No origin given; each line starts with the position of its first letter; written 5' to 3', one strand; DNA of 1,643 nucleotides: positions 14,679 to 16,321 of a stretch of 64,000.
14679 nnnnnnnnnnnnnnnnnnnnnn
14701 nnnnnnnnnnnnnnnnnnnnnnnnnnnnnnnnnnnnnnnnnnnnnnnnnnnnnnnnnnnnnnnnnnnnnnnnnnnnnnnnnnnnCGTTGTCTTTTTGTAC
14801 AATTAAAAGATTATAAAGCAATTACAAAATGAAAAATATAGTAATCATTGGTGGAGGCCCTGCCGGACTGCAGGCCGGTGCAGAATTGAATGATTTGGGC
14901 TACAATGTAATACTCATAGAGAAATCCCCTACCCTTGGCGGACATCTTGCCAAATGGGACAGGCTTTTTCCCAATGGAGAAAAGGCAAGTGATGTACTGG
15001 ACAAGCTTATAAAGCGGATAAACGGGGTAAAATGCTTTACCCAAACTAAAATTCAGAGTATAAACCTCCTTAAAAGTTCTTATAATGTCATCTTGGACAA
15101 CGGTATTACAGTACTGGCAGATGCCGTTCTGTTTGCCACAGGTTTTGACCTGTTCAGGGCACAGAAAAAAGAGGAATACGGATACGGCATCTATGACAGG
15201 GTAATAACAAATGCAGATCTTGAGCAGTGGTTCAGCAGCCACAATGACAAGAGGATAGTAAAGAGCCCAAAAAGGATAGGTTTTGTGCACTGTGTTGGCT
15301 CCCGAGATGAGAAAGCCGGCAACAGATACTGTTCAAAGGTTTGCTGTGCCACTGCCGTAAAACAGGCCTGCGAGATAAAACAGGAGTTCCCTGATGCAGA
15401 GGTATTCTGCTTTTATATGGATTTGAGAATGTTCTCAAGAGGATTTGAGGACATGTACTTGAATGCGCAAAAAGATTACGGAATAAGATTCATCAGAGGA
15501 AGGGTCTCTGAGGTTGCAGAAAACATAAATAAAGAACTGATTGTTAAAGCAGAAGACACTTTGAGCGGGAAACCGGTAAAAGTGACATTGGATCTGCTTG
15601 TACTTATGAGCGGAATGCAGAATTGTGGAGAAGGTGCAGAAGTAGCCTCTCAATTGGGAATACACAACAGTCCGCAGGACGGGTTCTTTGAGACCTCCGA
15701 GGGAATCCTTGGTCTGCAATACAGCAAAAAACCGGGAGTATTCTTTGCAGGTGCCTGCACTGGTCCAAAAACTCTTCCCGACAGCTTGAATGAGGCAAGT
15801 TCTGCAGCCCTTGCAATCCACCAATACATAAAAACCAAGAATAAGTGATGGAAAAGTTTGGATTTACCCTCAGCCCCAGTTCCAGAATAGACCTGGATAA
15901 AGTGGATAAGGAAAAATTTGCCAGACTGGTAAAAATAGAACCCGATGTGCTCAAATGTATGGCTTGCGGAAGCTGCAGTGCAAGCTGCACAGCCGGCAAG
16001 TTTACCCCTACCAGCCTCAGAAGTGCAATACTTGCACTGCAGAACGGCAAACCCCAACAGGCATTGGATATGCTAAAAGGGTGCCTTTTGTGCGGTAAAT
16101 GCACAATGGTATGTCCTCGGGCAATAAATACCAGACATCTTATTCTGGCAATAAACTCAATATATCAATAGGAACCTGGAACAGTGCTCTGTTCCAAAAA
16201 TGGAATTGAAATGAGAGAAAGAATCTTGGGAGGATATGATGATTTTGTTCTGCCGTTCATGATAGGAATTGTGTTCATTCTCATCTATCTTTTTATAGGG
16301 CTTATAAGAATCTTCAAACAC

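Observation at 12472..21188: Eight-gene operon: MarR + sHdr-like C-B-A-C2 + membrane-anchored HdrD-like + probable cysteate synthase + SulP. Candidate undescribed sulfite-supplying module for sulfonolipid head-group synthesis.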

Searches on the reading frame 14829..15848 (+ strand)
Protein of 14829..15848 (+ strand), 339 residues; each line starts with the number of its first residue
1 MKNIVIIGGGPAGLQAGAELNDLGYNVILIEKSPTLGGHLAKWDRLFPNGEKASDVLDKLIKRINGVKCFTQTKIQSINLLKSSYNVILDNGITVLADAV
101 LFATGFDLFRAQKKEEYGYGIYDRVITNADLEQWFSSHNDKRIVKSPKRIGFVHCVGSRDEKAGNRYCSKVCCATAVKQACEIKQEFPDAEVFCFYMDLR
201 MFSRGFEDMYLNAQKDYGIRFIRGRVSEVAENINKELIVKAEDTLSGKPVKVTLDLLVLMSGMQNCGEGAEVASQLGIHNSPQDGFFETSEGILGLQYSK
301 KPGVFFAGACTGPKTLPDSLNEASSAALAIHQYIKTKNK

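Call 3: search_protein_families(library=pfam, proteins=[window:14829-15848:+], max_evalue=0.01)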
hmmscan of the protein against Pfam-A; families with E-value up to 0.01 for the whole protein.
window:14829-15848:+ (339 aa): 14 families
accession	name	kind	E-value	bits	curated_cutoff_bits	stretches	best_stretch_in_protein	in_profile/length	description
PF07992.20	Pyr_redox_2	-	1.1e-15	58.3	26.1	1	2-108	143-239/291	Pyridine nucleotide-disulphide oxidoreductase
PF03486.20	HI0933_like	-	6.4e-12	45.9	50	2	3-39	2-38/244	HI0933-like protein Rossmann domain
PF13738.12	Pyr_redox_3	-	2.1e-09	37.5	30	1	5-44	1-40/305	Pyridine nucleotide-disulphide oxidoreductase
PF13450.12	NAD_binding_8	-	8.6e-08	32.8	21.9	1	6-49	1-41/68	NAD(P)-binding Rossmann-like domain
PF12831.13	FAD_oxidored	-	4.2e-07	30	27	1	4-42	2-40/416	FAD dependent oxidoreductase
PF00890.30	FAD_binding_2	-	5.8e-07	29.5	20.4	1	4-41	2-39/414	FAD binding domain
PF00070.33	Pyr_redox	-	3.8e-06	27.7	22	1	3-79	1-67/82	Pyridine nucleotide-disulphide oxidoreductase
PF01266.30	DAO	-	4.1e-06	27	27.9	1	4-38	2-36/353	FAD dependent oxidoreductase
PF05834.18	Lycopene_cycl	-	5.8e-06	26.1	23.4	1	4-47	2-48/380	Lycopene cyclase protein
PF01494.25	FAD_binding_3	-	6e-05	22.9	22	1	4-34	4-34/349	FAD binding domain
PF13454.12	NAD_binding_9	-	6.6e-05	23.4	21.8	0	5-39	1-39/155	FAD-NAD(P)-binding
PF01593.30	Amino_oxidase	-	8.6e-05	22.4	19.8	0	12-44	2-34/443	Flavin containing amine oxidoreductase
PF01134.28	GIDA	-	0.00013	21.6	22.1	1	4-32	2-30/391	Glucose inhibited division protein A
PF01946.23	Thi4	-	0.00057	19.6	26.2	1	3-47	19-64/235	Thi4 family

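Call 4: search_protein_families(library=ncbifam, proteins=[window:14829-15848:+], max_evalue=0.01)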
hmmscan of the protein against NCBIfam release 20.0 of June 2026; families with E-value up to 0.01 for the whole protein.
window:14829-15848:+ (339 aa): 74 families (the best 25 are shown)
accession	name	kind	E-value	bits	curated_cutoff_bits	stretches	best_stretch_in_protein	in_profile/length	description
NF040770.1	hetero_SS_HdrA2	exception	3.3e-75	253.7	1100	2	68-334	295-560/777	CoB-CoM heterodisulfide reductase HdrA2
NF041778.1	hetero_SS_HdrA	equivalog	4.6e-57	193.4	1400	2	65-336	302-572/771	ferredoxin:CoB-CoM heterodisulfide reductase subunit HdrA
NF041891.1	hdrA_Methbact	equivalog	2e-54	185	1300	2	68-336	292-558/762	ferredoxin:CoB-CoM heterodisulfide reductase subunit HdrA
TIGR00275.1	TIGR00275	subfamily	1.6e-11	43.7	183.8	2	44-106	96-159/401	aminoacetone oxidase family FAD-binding enzyme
NF009409.0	PRK12770.1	subfamily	2.8e-10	39.8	343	1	2-75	19-92/360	putative glutamate synthase subunit beta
NF009410.0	PRK12771.1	subfamily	2.4e-09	36.3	516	1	2-41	139-178/566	NAD(P)-binding protein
NF005560.0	PRK07233.1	equivalog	5.6e-09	35.3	252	1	3-44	2-43/435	hypothetical protein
TIGR03997.1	mycofact_OYE_2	equivalog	1.2e-08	33.8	793.15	1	2-73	380-452/645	mycofactocin system FadH/OYE family oxidoreductase 2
TIGR01292.1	TRX_reduct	equivalog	1.2e-07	30.9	343.45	1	3-107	2-111/300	thioredoxin-disulfide reductase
NF008845.0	PRK11883.1-5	equivalog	1.9e-07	29.8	560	0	56-105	234-283/468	protoporphyrinogen oxidase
TIGR03467.1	HpnE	equivalog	6.6e-07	29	283.05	1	4-39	1-36/430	hydroxysqualene dehydroxylase HpnE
NF006593.0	PRK09126.1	equivalog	6.9e-07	28.5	420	1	3-35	6-38/393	5-demethoxyubiquinol-8 5-hydroxylase UbiM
NF003585.0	PRK05249.1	equivalog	7.3e-07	28.2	465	1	4-43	9-48/464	Si-specific NAD(P)(+) transhydrogenase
NF041087.1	bile_acid_BaiCD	equivalog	1.2e-06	27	825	1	2-41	381-420/642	bile acid Fe-S flavoenzyme BaiCD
NF045599.1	bili_reduct_long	exception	2.1e-06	26.3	750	1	2-41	382-421/641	bilirubin reductase, long form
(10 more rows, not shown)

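Call 17: search_solved_structures(query=window:14829-15848:+, max_evalue=0.001, show_alignments=1)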
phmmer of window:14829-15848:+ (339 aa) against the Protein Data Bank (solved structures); distinct sequences matched with E-value up to 0.001: 21.
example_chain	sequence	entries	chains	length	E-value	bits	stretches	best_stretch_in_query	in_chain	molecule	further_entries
5odc_A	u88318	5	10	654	9.7e-68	231.8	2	98-327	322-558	Heterodisulfide reductase, subunit A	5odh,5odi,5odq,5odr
9sfi_A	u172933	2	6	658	1e-66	228.4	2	95-330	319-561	CoB--CoM heterodisulfide reductase iron-sulfur subunit A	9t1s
8rvv_A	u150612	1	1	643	2.1e-63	217.5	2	96-328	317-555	H(2):CoB-CoM heterodisulfide,ferredoxin reductase subunit A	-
8rvu_a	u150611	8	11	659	2.3e-63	217.4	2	96-328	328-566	H(2):CoB-CoM heterodisulfide,ferredoxin reductase subunit A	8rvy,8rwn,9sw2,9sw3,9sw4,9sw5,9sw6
6tjr_A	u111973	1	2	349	1.5e-60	208.1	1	1-329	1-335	Fumarate reductase/succinate dehydrogenase flavoprotein domain protein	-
7bkb_A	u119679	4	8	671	2e-55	191.3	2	89-329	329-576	CoB--CoM heterodisulfide reductase iron-sulfur subunit A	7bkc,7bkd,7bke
1jeh_A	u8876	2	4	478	1.2e-06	31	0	3-39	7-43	DIHYDROLIPOAMIDE DEHYDROGENASE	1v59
2i0z_A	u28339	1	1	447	4.3e-06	29.2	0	3-44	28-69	NAD(FAD)-utilizing dehydrogenases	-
2q7v_A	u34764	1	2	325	1e-05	27.9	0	2-96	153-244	Thioredoxin reductase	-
9n5u_A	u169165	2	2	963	1.5e-05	27.4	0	2-75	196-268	NfnA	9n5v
7aaw_A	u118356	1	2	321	1.9e-05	27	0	2-67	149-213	Thioredoxin reductase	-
6de6_A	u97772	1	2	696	8.6e-05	24.9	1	3-58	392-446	Histamine dehydrogenase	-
5vj7_A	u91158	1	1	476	9.1e-05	24.8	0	2-64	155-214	Oxidoreductase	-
7jyp_A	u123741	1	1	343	0.0001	24.6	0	3-106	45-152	Thioredoxin reductase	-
5jca_L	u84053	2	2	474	0.0003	23.1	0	2-41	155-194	NADH-dependent Ferredoxin:NADP Oxidoreductase (NfnI) subunit alpha | NADH-dependent Ferredoxin:NADP Oxidoreductase subunit alpha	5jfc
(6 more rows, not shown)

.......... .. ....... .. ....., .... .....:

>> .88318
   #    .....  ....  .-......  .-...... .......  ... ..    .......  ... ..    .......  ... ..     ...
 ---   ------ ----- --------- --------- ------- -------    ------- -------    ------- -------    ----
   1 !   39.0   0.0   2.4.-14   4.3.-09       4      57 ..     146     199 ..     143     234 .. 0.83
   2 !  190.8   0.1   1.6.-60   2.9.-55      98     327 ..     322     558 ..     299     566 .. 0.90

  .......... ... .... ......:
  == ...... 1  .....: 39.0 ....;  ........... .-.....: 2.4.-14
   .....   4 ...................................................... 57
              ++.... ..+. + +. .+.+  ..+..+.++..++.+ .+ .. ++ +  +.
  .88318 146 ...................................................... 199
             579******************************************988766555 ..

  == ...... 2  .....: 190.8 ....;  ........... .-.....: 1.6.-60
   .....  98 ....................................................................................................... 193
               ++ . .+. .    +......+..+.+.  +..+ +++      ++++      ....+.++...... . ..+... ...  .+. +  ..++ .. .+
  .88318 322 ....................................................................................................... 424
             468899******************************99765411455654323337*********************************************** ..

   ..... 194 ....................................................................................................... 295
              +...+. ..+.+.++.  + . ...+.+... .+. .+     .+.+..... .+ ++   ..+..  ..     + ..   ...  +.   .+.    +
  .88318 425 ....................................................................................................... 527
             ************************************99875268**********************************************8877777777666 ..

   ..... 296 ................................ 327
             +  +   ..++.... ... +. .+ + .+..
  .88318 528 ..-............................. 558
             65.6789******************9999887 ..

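Call 61: search_solved_structures(query=window:14829-15848:+, max_evalue=1e-40, show_alignments=5)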
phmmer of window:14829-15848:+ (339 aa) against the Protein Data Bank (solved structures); distinct sequences matched with E-value up to 1e-40: 6.
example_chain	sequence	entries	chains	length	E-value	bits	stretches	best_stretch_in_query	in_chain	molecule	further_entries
5odc_A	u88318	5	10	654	9.7e-68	231.8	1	98-327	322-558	Heterodisulfide reductase, subunit A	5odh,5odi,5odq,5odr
9sfi_A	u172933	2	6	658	1e-66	228.4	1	95-330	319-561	CoB--CoM heterodisulfide reductase iron-sulfur subunit A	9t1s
8rvv_A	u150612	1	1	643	2.1e-63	217.5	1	96-328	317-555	H(2):CoB-CoM heterodisulfide,ferredoxin reductase subunit A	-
8rvu_a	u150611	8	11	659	2.3e-63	217.4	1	96-328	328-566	H(2):CoB-CoM heterodisulfide,ferredoxin reductase subunit A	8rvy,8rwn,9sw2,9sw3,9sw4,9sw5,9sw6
6tjr_A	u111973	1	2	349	1.5e-60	208.1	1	1-329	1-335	Fumarate reductase/succinate dehydrogenase flavoprotein domain protein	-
7bkb_A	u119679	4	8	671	2e-55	191.3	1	89-329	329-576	CoB--CoM heterodisulfide reductase iron-sulfur subunit A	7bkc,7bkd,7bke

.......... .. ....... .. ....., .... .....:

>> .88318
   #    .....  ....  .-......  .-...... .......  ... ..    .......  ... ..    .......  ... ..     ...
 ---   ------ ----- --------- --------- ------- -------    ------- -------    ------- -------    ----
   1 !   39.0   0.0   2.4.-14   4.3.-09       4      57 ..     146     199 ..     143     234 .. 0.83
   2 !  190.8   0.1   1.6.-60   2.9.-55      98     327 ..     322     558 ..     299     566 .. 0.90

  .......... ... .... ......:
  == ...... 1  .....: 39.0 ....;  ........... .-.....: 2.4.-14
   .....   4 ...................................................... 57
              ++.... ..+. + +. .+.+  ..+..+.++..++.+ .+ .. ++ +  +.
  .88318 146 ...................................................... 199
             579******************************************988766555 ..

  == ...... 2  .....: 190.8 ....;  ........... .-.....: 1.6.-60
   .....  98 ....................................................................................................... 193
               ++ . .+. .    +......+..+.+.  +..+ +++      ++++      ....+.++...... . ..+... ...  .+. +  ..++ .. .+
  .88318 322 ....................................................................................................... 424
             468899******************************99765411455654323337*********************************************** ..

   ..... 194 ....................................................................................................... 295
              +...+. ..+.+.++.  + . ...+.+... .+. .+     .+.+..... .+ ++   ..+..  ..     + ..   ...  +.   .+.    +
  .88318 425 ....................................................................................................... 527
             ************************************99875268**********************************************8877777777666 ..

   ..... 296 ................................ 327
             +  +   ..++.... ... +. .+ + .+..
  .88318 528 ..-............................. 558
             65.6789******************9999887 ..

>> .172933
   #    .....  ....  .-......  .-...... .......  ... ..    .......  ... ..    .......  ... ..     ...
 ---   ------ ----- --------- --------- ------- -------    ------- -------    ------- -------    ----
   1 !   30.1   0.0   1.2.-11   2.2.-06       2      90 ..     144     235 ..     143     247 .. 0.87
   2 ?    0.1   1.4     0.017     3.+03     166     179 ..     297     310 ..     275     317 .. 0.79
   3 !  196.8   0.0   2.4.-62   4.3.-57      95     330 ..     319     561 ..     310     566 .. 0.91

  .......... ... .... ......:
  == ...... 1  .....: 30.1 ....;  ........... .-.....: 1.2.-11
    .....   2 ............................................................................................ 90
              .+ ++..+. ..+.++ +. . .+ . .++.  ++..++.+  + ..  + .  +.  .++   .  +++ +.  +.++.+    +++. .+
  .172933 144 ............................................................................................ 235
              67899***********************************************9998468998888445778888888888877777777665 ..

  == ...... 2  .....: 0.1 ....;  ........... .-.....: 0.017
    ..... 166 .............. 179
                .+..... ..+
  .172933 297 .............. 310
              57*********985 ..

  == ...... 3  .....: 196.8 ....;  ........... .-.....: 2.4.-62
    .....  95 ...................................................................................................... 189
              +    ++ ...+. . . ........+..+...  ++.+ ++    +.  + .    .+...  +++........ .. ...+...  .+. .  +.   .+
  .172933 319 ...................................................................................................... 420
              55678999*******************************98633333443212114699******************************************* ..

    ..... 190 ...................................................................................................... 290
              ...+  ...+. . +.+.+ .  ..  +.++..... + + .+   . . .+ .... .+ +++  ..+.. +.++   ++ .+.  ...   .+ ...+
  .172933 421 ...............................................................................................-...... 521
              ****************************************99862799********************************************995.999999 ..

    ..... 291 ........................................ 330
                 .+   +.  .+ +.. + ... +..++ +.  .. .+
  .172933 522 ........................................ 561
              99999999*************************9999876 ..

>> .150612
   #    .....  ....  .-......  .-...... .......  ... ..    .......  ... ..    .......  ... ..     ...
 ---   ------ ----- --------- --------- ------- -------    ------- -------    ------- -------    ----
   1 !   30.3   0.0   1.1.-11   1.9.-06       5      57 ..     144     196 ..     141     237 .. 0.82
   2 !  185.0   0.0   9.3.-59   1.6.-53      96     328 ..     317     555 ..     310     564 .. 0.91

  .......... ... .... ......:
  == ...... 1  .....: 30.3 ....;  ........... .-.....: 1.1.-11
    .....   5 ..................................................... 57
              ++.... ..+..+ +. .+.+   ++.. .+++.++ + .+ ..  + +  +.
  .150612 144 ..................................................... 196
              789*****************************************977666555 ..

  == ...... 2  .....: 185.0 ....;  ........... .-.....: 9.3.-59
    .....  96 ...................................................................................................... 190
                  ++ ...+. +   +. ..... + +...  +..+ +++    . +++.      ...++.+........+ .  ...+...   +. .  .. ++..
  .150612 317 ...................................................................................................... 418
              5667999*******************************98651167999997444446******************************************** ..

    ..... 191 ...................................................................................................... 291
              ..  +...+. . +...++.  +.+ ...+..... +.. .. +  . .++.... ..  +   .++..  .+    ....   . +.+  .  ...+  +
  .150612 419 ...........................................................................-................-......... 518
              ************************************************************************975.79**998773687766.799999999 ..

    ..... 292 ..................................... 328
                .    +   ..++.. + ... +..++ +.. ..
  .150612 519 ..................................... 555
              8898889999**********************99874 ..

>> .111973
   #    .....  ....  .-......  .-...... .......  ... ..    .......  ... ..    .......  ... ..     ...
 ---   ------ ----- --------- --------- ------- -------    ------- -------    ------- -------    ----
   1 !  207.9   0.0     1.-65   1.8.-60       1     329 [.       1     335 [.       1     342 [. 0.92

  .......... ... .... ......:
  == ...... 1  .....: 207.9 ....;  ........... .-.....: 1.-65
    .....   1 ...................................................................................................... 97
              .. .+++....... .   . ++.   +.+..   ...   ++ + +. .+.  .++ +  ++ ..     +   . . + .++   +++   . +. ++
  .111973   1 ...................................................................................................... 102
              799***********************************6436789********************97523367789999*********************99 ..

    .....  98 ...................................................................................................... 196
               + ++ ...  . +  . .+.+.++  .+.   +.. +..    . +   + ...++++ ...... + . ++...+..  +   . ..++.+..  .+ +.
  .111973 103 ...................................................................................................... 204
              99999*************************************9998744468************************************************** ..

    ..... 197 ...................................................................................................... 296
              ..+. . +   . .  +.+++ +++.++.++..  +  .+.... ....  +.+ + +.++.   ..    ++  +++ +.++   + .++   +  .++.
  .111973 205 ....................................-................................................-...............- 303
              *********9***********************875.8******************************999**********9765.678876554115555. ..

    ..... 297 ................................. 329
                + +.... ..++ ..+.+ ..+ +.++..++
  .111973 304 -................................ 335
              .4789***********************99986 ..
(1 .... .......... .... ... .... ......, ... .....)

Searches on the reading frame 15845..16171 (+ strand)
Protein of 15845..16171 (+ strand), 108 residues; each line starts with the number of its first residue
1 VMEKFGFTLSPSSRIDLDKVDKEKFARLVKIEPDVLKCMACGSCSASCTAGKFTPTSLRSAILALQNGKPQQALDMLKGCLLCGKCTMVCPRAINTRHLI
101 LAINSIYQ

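Call 3: search_protein_families(library=pfam, proteins=[window:15845-16171:+], max_evalue=0.01)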
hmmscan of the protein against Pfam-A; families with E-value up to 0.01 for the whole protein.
window:15845-16171:+ (108 aa): 12 families
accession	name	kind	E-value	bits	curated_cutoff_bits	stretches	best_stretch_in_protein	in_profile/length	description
PF13237.11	Fer4_10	-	4.5e-08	33.3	25.5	1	77-93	6-25/53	4Fe-4S dicluster domain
PF13183.11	Fer4_8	-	6.8e-08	33.4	27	1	35-94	2-68/68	4Fe-4S dicluster domain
PF13534.11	Fer4_17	-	7.6e-08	33.2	22.2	1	37-94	1-60/61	4Fe-4S dicluster domain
PF13187.11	Fer4_9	-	1e-06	29.1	27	1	37-93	1-50/52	4Fe-4S dicluster domain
PF12838.12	Fer4_7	-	2.6e-06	28.3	27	2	37-93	1-51/52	4Fe-4S dicluster domain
PF12797.12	Fer4_2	-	3.3e-06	27.1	24.5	1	79-91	9-21/22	4Fe-4S binding domain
PF25160.1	LdpA_Fe-S-bd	-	9.8e-05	22.5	27.6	0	78-93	26-41/49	LdpA Fe-S cluster-binding domain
PF00037.32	Fer4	-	0.00035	20.7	21.1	0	80-92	8-20/24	4Fe-4S binding domain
PF17179.9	Fer4_22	-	0.0008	20.7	27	0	80-92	2-14/95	4Fe-4S dicluster domain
PF12800.12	Fer4_4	-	0.0049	17.6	24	0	79-92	3-16/17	4Fe-4S binding domain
PF12837.12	Fer4_6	-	0.0092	16.3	25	0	80-92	9-21/24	4Fe-4S binding domain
PF13484.11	Fer4_16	-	0.0093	17.2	30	0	37-91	1-64/66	4Fe-4S double cluster binding domain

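Call 4: search_protein_families(library=ncbifam, proteins=[window:15845-16171:+], max_evalue=0.01)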
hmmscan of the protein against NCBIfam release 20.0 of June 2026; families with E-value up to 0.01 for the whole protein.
window:15845-16171:+ (108 aa): 39 families (the best 25 are shown)
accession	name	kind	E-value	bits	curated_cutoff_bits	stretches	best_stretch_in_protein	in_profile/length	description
NF041779.1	hetero_SS_HdrC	equivalog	7.1e-09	35.4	350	1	37-95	32-91/198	ferredoxin:CoB-CoM heterodisulfide reductase subunit HdrC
TIGR03290.1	CoB_CoM_SS_C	equivalog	1.9e-08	34.4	160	1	36-104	2-72/144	CoB--CoM heterodisulfide reductase subunit C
TIGR02512.1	FeFe_hydrog_A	subfamily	3.3e-07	29.5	405.95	1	31-96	2-69/375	[FeFe] hydrogenase, group A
TIGR00314.1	cdhA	equivalog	1.2e-06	26.7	781.3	1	30-100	393-459/784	CO dehydrogenase/acetyl-CoA synthase complex subunit alpha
TIGR01945.1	rnfC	subfamily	1.3e-06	27.3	245.95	1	36-96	363-420/435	RnfABCDGE type electron transport complex subunit C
NF058577.1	FdxA_fam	equivalog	7.9e-06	26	65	0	78-91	36-49/52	4Fe-4S ferredoxin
NF006076.0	PRK08222.1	equivalog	9.8e-06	25.5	270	1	34-95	36-91/181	hydrogenase 4 subunit H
NF003454.1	PRK05035.1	equivalog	1.3e-05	23.9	345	1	32-94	363-422/556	electron transport complex subunit RsxC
NF004898.0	PRK06259.1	equivalog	1.4e-05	24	385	1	19-98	118-206/488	fumarate reductase (CoM/CoB) subunit TfrB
NF040762.1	Hydr_FeFe_Clost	exception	3.6e-05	22.6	900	1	32-93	140-202/572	ferredoxin hydrogenase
TIGR02936.1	fdxN_nitrog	equivalog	5e-05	23.4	80.55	0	15-54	50-88/91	ferredoxin III, nif-specific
TIGR01971.1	NuoI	subfamily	6.4e-05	22.5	113.05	1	30-92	36-95/121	NADH-quinone oxidoreductase, chain I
NF040763.1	FeFe_hydrog_A6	exception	8.7e-05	21.1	765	1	28-93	137-203/571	NADH-dependent [FeFe] hydrogenase, group A6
TIGR04105.1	FeFe_hydrog_B1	subfamily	0.0001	21.2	450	1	34-101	140-212/462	monomeric [FeFe] hydrogenase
NF041890.1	hdrC_Methbact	equivalog_domain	0.00015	21.4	270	0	65-96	17-47/192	ferredoxin:CoB-CoM heterodisulfide reductase subunit HdrC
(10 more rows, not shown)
